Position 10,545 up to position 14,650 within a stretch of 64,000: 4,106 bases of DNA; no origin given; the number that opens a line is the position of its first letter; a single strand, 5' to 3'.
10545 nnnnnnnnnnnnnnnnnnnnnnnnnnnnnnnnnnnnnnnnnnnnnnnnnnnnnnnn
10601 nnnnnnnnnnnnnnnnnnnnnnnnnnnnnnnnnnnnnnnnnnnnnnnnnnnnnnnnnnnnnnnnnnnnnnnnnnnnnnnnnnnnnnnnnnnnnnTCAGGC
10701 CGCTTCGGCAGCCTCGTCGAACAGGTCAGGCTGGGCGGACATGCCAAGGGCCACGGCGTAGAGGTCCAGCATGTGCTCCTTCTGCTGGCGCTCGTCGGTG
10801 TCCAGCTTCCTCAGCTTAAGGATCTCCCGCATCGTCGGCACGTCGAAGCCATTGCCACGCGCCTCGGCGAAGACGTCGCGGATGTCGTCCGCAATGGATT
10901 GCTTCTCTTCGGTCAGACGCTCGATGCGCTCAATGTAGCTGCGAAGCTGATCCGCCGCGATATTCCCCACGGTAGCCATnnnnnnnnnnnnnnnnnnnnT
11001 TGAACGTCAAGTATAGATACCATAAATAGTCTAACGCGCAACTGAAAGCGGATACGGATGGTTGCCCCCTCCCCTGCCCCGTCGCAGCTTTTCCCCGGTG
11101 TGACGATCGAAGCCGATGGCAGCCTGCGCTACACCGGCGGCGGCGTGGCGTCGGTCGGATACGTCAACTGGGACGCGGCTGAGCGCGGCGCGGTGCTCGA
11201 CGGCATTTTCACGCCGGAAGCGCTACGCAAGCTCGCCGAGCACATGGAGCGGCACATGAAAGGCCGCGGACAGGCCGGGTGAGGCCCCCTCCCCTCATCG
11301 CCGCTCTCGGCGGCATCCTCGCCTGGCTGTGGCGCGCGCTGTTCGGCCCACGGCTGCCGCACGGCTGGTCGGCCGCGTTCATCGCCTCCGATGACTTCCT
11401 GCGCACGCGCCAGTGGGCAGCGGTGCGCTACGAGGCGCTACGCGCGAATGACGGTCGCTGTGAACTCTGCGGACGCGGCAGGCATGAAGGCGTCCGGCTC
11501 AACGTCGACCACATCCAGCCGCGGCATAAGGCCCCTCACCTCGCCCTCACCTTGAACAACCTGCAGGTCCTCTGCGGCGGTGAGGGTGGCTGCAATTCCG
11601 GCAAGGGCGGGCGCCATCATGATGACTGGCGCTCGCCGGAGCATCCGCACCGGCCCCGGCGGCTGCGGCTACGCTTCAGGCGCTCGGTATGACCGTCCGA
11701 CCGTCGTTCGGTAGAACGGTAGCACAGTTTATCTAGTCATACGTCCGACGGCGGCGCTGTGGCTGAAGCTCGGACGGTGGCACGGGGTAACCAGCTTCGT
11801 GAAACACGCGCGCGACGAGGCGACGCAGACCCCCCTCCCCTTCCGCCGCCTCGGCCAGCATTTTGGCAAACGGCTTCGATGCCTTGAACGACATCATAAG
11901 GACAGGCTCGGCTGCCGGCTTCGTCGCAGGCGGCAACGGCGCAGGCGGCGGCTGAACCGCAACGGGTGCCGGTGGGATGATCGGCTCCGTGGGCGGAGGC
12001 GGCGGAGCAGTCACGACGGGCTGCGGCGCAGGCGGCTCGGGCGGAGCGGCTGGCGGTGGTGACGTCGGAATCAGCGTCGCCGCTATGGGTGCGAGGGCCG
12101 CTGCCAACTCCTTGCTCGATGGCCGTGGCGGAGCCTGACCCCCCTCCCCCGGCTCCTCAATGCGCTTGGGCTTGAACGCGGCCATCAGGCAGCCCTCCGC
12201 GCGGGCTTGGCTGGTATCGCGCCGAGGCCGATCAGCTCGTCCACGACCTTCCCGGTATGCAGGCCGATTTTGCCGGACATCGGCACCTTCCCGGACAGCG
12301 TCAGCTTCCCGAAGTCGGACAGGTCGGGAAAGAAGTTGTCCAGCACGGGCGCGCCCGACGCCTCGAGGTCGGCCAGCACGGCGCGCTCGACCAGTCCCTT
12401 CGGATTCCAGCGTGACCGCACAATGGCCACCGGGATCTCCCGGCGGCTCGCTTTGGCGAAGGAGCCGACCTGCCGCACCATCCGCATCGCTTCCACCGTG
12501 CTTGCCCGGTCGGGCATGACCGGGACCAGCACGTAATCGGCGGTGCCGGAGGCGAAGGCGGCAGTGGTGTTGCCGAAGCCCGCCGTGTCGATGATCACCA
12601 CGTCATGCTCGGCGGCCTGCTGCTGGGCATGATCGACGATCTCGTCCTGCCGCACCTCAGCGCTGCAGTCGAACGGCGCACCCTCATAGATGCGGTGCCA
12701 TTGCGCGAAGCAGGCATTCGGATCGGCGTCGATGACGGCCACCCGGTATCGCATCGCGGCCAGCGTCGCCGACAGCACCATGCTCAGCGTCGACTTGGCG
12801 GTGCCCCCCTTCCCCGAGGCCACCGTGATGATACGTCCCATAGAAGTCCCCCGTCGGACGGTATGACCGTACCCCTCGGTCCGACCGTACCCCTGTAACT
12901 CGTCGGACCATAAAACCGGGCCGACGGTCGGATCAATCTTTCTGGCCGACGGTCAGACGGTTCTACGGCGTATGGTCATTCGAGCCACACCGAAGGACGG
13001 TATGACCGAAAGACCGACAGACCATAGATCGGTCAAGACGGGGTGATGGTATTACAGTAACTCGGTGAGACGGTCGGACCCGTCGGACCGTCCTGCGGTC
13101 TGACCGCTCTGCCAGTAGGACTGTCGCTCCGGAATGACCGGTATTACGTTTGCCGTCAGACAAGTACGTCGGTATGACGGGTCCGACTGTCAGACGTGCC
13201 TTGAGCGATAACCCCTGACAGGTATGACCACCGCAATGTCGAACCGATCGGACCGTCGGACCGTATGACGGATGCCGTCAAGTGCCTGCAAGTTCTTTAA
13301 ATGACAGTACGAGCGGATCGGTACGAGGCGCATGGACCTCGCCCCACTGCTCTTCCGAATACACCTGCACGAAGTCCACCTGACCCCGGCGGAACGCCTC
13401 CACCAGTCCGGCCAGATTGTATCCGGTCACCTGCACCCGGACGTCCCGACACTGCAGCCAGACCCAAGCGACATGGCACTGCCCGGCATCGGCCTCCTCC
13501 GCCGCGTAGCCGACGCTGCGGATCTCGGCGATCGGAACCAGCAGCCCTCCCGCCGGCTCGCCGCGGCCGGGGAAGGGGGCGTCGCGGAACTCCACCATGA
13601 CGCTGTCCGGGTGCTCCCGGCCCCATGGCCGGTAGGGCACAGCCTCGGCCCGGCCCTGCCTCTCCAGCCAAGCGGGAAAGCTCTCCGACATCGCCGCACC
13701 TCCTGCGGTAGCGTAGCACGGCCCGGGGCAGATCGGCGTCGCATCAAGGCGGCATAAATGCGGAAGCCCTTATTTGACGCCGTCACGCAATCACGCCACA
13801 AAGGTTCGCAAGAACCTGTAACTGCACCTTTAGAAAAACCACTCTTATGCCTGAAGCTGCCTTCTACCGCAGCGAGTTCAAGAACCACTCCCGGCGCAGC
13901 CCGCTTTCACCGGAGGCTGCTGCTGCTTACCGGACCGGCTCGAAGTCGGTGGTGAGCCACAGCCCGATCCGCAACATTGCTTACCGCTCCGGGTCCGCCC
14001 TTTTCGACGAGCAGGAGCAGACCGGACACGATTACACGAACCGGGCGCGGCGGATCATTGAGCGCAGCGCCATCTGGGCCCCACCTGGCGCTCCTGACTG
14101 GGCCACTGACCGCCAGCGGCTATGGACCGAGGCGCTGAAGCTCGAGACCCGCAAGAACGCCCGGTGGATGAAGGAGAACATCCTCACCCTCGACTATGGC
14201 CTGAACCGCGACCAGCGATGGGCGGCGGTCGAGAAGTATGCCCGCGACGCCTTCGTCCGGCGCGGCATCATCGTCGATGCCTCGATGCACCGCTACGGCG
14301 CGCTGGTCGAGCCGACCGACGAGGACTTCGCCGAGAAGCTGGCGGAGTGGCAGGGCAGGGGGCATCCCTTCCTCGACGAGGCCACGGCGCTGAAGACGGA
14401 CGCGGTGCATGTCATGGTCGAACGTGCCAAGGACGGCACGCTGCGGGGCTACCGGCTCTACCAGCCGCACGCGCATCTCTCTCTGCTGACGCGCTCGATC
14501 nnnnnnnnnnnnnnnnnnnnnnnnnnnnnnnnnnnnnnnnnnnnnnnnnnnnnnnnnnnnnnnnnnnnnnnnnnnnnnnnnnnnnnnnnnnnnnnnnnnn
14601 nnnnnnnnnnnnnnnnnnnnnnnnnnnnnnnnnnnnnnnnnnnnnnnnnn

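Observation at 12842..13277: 436-bp ORF-free array of palindromic GTCNGAC and GTATGAC words bracketing the parA operon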

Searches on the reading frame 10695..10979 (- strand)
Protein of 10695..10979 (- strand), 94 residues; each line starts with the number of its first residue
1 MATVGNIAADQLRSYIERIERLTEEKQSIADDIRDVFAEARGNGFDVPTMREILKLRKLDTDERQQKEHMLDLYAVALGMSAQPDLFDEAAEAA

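Call 7: search_protein_families(library=pfam, proteins=[window:10695-10979:-], max_evalue=0.01)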
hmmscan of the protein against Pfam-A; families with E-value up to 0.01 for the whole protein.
window:10695-10979:- (94 aa): 1 family
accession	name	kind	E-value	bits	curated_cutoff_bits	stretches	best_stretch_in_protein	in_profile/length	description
PF10073.14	GapR_DNA-bd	-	1.5e-31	108.2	22.6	1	8-79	1-72/72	GapR-like, DNA-binding domain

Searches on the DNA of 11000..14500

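Call 60: search_rna_families(source=window, start=11000, end=14500, threshold=evalue, max_evalue=1)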
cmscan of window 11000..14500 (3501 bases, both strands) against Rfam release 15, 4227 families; matches with E-value up to 1: 3.
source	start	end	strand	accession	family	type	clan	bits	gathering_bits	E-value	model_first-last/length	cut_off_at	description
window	12949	13025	-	RF01915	mir-2238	Gene; miRNA;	-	21.1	52.2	0.45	1-86/86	no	mir-2238 microRNA precursor family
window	12563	12673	-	RF02144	rsmX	Gene;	CL00106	20.2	56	0.93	1-114/114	no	rsmX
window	14326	14379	-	RF01151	snoU82P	Gene; snRNA; snoRNA; CD-box;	-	16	42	0.75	1-55/55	no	Small nucleolar RNA U82P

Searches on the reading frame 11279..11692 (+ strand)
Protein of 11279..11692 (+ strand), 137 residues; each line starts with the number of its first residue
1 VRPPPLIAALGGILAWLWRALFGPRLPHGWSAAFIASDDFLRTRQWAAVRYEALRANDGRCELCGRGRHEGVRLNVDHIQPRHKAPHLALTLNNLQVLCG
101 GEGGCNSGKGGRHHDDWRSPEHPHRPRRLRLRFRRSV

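Call 7: search_protein_families(library=pfam, proteins=[window:11279-11692:+], max_evalue=0.01)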
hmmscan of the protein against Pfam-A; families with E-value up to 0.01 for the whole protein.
window:11279-11692:+ (137 aa): 1 family
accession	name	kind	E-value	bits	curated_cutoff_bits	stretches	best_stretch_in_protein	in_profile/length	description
PF01844.29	HNH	-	9.2e-08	32.6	21.4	1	61-100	1-38/47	HNH endonuclease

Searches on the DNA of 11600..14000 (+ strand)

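Call 9: search_dna_similar(query=window:11600-14000:+, collection=plasmids, mode=distant, max_rows=25)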
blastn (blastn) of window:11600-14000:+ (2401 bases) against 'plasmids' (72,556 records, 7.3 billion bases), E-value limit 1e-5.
No match.

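Call 10: search_dna_similar(query=window:11600-14000:+, collection=phages, mode=distant, max_rows=15)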
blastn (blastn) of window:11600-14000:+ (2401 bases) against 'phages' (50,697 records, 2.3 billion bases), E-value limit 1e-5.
No match.

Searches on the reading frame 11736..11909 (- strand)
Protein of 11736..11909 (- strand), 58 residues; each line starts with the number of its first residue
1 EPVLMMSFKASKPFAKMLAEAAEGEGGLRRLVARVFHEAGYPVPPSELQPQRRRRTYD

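Call 67: predict_structure(alignment_id=A2)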
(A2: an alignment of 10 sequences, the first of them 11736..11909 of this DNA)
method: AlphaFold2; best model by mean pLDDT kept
length: 58 residues; sequences in the alignment: 10
mean_pLDDT: 78.9   pTM: 0.53
mean pLDDT of the five models: 78.9, 76.3, 76.2, 74.2, 74.0
residues with pLDDT >= 90: 20; 70-90: 20; 50-70: 16; < 50: 2
segments of 3 or more residues with pLDDT < 50: none
pLDDT, mean of each block of 10 residues (from residue 1): 55 89 88 93 85 59
secondary structure, 60 per line:
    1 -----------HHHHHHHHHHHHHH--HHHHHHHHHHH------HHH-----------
elements in order: H12-25 H28-38

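Call 71: fold_search(model_id=the predicted structure, library=pdb)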
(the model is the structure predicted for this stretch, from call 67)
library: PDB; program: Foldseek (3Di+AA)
matches with E <= 10: 16; with E <= 0.001: 0
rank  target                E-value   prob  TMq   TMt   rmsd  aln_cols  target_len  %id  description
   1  5twa_B                3.7e+00  0.05  0.23  0.10   7.7        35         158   23  Crystal structure of Geodia cydonium BHP2 in complex with Lubomirskia baicalensis Bak-2 (released 2017-01-25)
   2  5twa_A                5.0e+00  0.04  0.24  0.10   7.5        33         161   24  Crystal structure of Geodia cydonium BHP2 in complex with Lubomirskia baicalensis Bak-2 (released 2017-01-25)
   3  1i74_A                5.8e+00  0.09  0.29  0.06   2.4        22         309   27  STREPTOCOCCUS MUTANS INORGANIC PYROPHOSPHATASE (released 2001-06-06)
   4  1ko4_B                6.7e+00  0.02  0.24  0.11   9.2        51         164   14  Crystal structure of gluconate kinase (released 2002-05-29)
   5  3wqc_B                7.2e+00  0.08  0.31  0.06   5.5        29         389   31  D-threo-3-hydroxyaspartate dehydratase from Delftia sp. HT23 (released 2015-01-28)
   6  7de3                  7.2e+00  0.06  0.30  0.12   7.1        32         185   22  Human adenylate kinase 1 (hAK1) mutant-R128W (released 2021-11-10)
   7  5i2a_A                7.8e+00  0.05  0.30  0.03   4.7        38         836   26  1,2-propanediol Dehydration in Roseburia inulinivorans; Structural Basis for Substrate and Enantiomer Selectivity (released 2016-06-01)
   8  4rpa_A                8.4e+00  0.06  0.29  0.06   2.4        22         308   23  Crystal structure of inorganic pyrophosphatase from Staphylococcus aureus in complex with Mn2+ (released 2015-01-21)
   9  9q8z_B                8.4e+00  0.03  0.29  0.05   7.5        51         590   16  Human chondroitin sulfate polymerase complex CHSY3-CHPF (released 2025-12-03)
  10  3adk                  9.0e+00  0.06  0.30  0.11   7.0        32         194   25  REFINED STRUCTURE OF PORCINE CYTOSOLIC ADENYLATE KINASE AT 2.1 ANGSTROMS RESOLUTION (released 1988-01-16)
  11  1k23_D                9.0e+00  0.05  0.28  0.08   2.7        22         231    9  Inorganic Pyrophosphatase (Family II) from Bacillus subtilis (released 2001-10-31)
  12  3ifk_A                9.0e+00  0.04  0.35  0.27   4.5        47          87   19  Crystal Structure Of Calcium-Saturated Calmodulin N-terminal Domain Fragment, Residues 1-90 (released 2009-12-15)
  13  6k5u_A                9.0e+00  0.03  0.26  0.22   4.9        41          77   17  Crystal structure of the myb domain of S. pombe Tbf1 (released 2020-06-03)
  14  3pm5_A                9.0e+00  0.02  0.21  0.04   8.4        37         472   22  Crystal Structure of BoxB in mixed valent state with bound benzoyl-CoA (released 2011-06-01)
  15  1wpn_A                9.8e+00  0.05  0.28  0.10   2.6        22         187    9  Crystal structure of the N-terminal core of Bacillus subtilis inorganic pyrophosphatase (released 2004-11-23)
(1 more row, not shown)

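Call 81: search_protein_representatives(alignment_id=A2)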
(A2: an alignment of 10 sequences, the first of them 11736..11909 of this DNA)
Query: 10 sequences, 58 profile positions. Proteins with E-value up to 0.001 (for the whole library): 59; up to 1e-10: 9; up to 1e-30: 2. The best 59 are listed.
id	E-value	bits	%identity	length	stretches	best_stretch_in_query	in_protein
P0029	1.1e-34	134.4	-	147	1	1-58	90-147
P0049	6.0e-34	132.0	-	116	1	1-58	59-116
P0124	1.8e-16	76.0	-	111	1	2-58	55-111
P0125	1.4e-15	73.2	-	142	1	2-58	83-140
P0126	1.4e-13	66.8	-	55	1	5-58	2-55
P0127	4.6e-13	65.1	-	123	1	6-57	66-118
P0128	2.4e-12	62.8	-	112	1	2-58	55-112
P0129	2.9e-12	62.5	-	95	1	7-55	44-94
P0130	1.1e-11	60.6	-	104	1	2-58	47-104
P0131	1.4e-10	57.1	-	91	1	6-57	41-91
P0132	3.6e-10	55.8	-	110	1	6-55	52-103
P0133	1.2e-09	54.1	-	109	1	5-58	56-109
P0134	1.5e-09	53.9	-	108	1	2-57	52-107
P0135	1.9e-09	53.5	-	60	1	7-55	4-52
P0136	2.1e-09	53.3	-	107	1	2-55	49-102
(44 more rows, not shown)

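Call 106: search_dna_similar(query=window:11736-11909:-, collection=plasmids, mode=protein, max_rows=25, max_evalue=0.001)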
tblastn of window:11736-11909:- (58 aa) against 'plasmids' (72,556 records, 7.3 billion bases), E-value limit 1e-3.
No match.
